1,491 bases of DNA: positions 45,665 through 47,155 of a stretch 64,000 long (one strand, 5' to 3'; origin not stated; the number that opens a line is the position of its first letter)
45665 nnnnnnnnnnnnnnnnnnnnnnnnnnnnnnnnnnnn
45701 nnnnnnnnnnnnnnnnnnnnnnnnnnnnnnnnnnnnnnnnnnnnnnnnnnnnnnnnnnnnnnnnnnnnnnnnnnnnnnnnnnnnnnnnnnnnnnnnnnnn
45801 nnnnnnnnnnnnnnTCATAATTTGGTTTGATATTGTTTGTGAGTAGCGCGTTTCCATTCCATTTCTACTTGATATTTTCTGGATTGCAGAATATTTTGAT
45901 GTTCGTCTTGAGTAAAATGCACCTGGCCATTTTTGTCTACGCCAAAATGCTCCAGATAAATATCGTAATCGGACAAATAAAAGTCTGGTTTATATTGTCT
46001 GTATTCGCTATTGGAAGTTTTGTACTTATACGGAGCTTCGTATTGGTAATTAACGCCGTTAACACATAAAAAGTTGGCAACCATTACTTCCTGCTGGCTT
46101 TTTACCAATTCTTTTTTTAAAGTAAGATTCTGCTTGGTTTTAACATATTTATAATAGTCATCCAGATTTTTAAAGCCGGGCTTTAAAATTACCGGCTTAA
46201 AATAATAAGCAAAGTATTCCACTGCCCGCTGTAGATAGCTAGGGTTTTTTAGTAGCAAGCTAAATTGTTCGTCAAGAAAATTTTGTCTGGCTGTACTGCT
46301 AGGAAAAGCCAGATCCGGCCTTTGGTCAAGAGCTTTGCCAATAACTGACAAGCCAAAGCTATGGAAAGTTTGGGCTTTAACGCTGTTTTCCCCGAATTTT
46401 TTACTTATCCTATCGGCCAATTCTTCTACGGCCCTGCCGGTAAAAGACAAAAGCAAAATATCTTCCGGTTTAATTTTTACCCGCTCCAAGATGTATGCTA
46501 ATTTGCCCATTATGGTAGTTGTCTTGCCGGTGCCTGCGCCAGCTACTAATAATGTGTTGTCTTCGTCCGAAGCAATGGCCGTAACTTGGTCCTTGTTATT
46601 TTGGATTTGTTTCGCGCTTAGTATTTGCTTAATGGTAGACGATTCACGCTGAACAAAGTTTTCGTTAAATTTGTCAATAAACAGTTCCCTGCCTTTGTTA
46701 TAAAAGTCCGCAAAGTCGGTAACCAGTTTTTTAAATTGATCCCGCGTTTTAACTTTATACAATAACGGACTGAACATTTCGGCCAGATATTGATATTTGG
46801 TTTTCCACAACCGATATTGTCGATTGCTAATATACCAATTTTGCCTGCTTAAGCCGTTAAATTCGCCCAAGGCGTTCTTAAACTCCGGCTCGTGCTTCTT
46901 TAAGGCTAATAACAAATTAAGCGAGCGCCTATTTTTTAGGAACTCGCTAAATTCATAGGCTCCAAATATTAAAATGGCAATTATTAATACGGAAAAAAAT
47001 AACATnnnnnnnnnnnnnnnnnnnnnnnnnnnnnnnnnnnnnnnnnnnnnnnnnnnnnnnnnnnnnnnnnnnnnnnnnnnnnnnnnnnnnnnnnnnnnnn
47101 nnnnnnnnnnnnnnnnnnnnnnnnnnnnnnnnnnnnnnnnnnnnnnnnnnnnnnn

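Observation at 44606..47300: IS3 element whose terminal TCA/TGA supplies the stop codon of a truncated UvrD-like helicase; its other end carries the start of the next ORF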

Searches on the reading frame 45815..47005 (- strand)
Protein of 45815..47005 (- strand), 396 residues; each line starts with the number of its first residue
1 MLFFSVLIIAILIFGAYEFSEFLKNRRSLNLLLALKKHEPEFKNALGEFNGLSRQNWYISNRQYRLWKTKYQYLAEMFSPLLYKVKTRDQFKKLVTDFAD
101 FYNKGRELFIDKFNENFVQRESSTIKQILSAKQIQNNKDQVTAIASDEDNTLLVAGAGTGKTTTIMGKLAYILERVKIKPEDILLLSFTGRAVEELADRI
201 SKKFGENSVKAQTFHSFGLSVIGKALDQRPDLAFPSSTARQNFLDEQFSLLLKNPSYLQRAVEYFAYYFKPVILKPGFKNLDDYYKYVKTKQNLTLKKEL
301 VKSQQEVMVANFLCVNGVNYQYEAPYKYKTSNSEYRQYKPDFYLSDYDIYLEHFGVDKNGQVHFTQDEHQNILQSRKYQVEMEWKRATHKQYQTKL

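Call 4: search_protein_families(library=pfam, proteins=[window:45815-47005:-], max_evalue=0.01)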
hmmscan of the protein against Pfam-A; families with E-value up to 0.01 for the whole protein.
window:45815-47005:- (396 aa): 5 families
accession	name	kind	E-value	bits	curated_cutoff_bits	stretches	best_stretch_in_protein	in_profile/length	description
PF00580.27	UvrD-helicase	-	2.6e-23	83.5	23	1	137-247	2-115/271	UvrD/REP helicase N-terminal domain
PF13245.12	AAA_19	-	3.4e-14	53.6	25.1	1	142-249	3-72/134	AAA domain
PF13604.12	AAA_30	-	3.1e-05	24.2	27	1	139-216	8-75/191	AAA domain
PF13086.12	AAA_11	-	0.00019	21.7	27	1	137-207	3-75/257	AAA domain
PF04851.21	ResIII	-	0.0095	16.3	22.5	0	131-206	6-79/164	Type III restriction enzyme, res subunit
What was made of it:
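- Checked: It runs 45815-47005 (396 aa) with UvrD-helicase/AAA_19 domains and a Walker A motif (call 4).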

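Call 7: find_homologous_proteins(query=window:45815-47005:-, max_evalue=0.00001)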
Query window:45815-47005:- (396 aa): 153 proteins with E <= 0.00001 among 7135 candidates; the best 120 are listed.
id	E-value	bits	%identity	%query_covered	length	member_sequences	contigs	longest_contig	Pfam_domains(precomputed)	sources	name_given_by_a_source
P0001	1.2e-259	879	100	100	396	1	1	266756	PF13245.13,PF00580.28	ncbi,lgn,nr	ncbi:MAG: UvrD-helicase domain-containing protein [Candidatus Doudnabacteria bacterium]|nr:UvrD-heli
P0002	4.6e-193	660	73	100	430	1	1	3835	PF13245.13,PF00580.28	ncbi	-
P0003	1.3e-187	642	72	99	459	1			PF13245.13,PF00580.28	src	-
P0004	1.4e-187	642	72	95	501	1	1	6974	PF13604.13,PF13245.13,PF00580.28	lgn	-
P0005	6.0e-156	538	59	100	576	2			PF13604.13,PF13245.13,PF00580.28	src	-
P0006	2.5e-148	513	64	87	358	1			PF13086.13,PF13604.13,PF13245.13,PF00580.28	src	-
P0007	3.1e-141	489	57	94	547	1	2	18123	PF21445.4,PF13086.13,PF00270.36,PF13604.13,PF13245.13,PF00580.28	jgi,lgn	-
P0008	8.7e-128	445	71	69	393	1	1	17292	PF13604.13,PF13245.13,PF00580.28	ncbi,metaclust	ncbi:MAG: Helicase IV, partial [Candidatus Levybacteria bacterium GW2011_GWA1_39_32]|metaclust:statu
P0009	2.1e-119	417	61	77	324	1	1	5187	PF13245.13,PF00580.28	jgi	jgi:DNA helicase-4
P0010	1.1e-108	382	62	54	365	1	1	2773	PF13086.13,PF13604.13,PF13245.13,PF00580.28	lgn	-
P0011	1.4e-108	382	59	74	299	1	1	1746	PF13086.13,PF13604.13,PF13245.13,PF00580.28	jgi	jgi:DNA helicase-4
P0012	6.5e-101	357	61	64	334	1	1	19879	PF13245.13,PF00580.28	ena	-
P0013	2.8e-81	292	50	70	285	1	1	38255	PF13086.13,PF13604.13,PF13245.13,PF00580.28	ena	-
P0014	4.5e-78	281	49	69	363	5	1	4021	PF13245.13,PF00580.28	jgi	-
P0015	1.1e-70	257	37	89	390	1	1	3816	PF13604.13,PF13245.13,PF00580.28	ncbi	-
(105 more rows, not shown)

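Call 10: find_encoding_contigs(protein=P0007, flank=6000, max_places=3)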
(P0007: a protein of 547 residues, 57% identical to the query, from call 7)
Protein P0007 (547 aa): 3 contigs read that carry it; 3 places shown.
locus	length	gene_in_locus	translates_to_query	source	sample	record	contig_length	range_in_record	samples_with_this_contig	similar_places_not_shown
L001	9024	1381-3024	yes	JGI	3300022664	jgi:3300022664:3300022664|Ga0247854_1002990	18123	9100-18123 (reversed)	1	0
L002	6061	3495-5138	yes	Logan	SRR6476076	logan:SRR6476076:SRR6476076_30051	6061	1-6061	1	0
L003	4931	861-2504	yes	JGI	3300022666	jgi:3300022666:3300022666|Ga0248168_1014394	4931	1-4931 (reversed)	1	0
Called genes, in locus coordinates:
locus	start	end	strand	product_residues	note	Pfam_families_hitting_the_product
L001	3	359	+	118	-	?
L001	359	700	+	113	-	PF05899:Cupin_3 (weak), PF07883:Cupin_2, PF02311:AraC_binding (weak)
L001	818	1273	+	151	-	-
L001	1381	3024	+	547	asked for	PF00270:DEAD (faint), PF00580:UvrD-helicase, PF13086:AAA_11 (faint), PF13245:AAA_19, PF13604:AAA_30 (faint), PF21445:ADDB_N (faint)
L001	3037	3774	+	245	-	PF13087:AAA_12 (faint), PF13361:UvrD_C, PF13538:UvrD_C_2 (weak), PF01396:Zn_ribbon_Top1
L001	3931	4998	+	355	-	PF01926:MMR_HSR1, PF02421:FeoB_N, PF06071:YchF-GTPase_C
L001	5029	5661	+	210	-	PF10648:Gmad2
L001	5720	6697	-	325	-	PF02899:Phage_int_SAM_1, PF13495:Phage_int_SAM_4 (weak), PF00589:Phage_integrase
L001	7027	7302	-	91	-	-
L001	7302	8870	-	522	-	PF00749:tRNA-synt_1c, PF19269:Anticodon_2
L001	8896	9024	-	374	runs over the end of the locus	PF03033:Glyco_transf_28, PF04101:Glyco_tran_28_C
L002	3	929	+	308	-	?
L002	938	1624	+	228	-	PF01255:Prenyltransf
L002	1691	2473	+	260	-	PF00696:AA_kinase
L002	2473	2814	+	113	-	PF05899:Cupin_3 (weak), PF07883:Cupin_2, PF02311:AraC_binding (weak)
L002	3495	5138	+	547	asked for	PF00270:DEAD (faint), PF00580:UvrD-helicase, PF13086:AAA_11 (faint), PF13245:AAA_19, PF13604:AAA_30 (faint), PF21445:ADDB_N (faint)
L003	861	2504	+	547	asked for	PF00270:DEAD (faint), PF00580:UvrD-helicase, PF13086:AAA_11 (faint), PF13245:AAA_19, PF13604:AAA_30 (faint), PF21445:ADDB_N (faint)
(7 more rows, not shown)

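Call 13: search_protein_families(library=ncbifam, proteins=[window:45815-47005:-], max_evalue=0.001)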
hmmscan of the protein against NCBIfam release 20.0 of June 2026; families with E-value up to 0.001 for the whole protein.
window:45815-47005:- (396 aa): 10 families
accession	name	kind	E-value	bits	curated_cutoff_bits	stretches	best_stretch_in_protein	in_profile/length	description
NF008276.0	PRK11054.1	equivalog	3.2e-27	95.3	543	1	44-233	105-294/684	DNA helicase IV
TIGR01073.1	pcrA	equivalog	8.8e-15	54.1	911.2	1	137-223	6-94/725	DNA helicase PcrA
TIGR01074.1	rep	equivalog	2.4e-14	52.5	951.45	1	137-226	3-95/668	DNA helicase Rep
NF008743.0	PRK11773.1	equivalog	7.2e-12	44.5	965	1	137-217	11-93/720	DNA helicase II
TIGR01075.1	uvrD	equivalog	5.5e-10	38.2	1144.45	1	137-217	6-88/715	DNA helicase II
TIGR01447.1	recD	equivalog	1.7e-09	36.8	310.15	1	111-217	137-233/597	exodeoxyribonuclease V subunit alpha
NF008172.0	PRK10919.1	equivalog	2e-09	36.2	1168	1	137-224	4-94/673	DNA helicase Rep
TIGR00609.1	recB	equivalog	7.6e-07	27.6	696.05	1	150-209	11-71/1175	exodeoxyribonuclease V subunit beta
TIGR02784.1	addA_alphas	equivalog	7.4e-05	21.3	860.75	1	144-212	5-73/1138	double-strand break repair helicase AddA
NF008127.0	PRK10875.1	equivalog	0.00055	18.6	671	1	121-205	139-228/619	exodeoxyribonuclease V subunit alpha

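Call 14: find_encoding_contigs(protein=P0004, flank=7000, max_places=3)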
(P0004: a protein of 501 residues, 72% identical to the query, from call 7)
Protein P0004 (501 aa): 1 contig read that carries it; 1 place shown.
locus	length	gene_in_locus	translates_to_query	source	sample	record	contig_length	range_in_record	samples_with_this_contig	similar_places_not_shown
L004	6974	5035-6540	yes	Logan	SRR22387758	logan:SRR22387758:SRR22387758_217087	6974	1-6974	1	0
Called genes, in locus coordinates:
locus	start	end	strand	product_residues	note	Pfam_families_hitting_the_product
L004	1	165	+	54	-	?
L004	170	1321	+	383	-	-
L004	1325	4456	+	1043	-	PF04313:HSDR_N, PF04851:ResIII, PF18766:SWI2_SNF2, PF22679:T1R_D3-like, PF11867:T1RH-like_C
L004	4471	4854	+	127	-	-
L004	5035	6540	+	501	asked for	PF00580:UvrD-helicase, PF13245:AAA_19, PF13604:AAA_30 (weak)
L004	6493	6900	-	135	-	PF01041:DegT_DnrJ_EryC1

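Call 15: find_encoding_contigs(protein=P0002, flank=7000, max_places=3)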
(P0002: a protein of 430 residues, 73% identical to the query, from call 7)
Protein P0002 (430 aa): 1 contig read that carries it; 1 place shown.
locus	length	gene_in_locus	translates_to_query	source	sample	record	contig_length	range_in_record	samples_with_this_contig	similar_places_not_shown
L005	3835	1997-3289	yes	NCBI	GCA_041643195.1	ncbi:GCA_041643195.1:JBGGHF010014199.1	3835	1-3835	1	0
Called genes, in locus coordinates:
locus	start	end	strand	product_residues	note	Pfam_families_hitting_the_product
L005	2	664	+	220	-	?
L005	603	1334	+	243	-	-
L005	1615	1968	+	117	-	-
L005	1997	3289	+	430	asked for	PF00580:UvrD-helicase, PF13245:AAA_19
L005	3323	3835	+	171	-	?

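Call 44: list_cluster_members(proteins=[P0126, P0001, P0121])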
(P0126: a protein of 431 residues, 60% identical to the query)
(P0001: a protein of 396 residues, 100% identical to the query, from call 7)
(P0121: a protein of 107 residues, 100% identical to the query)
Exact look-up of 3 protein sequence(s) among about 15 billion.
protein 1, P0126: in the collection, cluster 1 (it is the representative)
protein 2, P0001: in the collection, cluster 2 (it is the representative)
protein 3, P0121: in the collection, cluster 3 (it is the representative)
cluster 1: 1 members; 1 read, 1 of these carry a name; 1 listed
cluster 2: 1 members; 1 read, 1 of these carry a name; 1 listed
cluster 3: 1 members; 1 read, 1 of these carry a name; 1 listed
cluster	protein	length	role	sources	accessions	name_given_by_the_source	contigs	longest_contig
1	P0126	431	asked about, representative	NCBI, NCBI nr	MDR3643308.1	MAG: UvrD-helicase domain-containing protein [Candidatus Doudnabacteria bacterium] | UvrD-helicase domain-containing protein [Candidatus Doudnabacteria bacterium]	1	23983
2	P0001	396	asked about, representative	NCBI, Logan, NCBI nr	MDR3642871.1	MAG: UvrD-helicase domain-containing protein [Candidatus Doudnabacteria bacterium] | UvrD-helicase domain-containing protein [Candidatus Doudnabacteria bacterium]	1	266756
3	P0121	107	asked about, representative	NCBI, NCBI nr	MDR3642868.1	MAG: hypothetical protein P4L74_04550 [Candidatus Doudnabacteria bacterium] | hypothetical protein [Candidatus Doudnabacteria bacterium]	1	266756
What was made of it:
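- Same submission: accessions MDR3642868, MDR3642871 and MDR3643308 (call 44). Accession numbering does not prove that the genome is the same (call 44).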
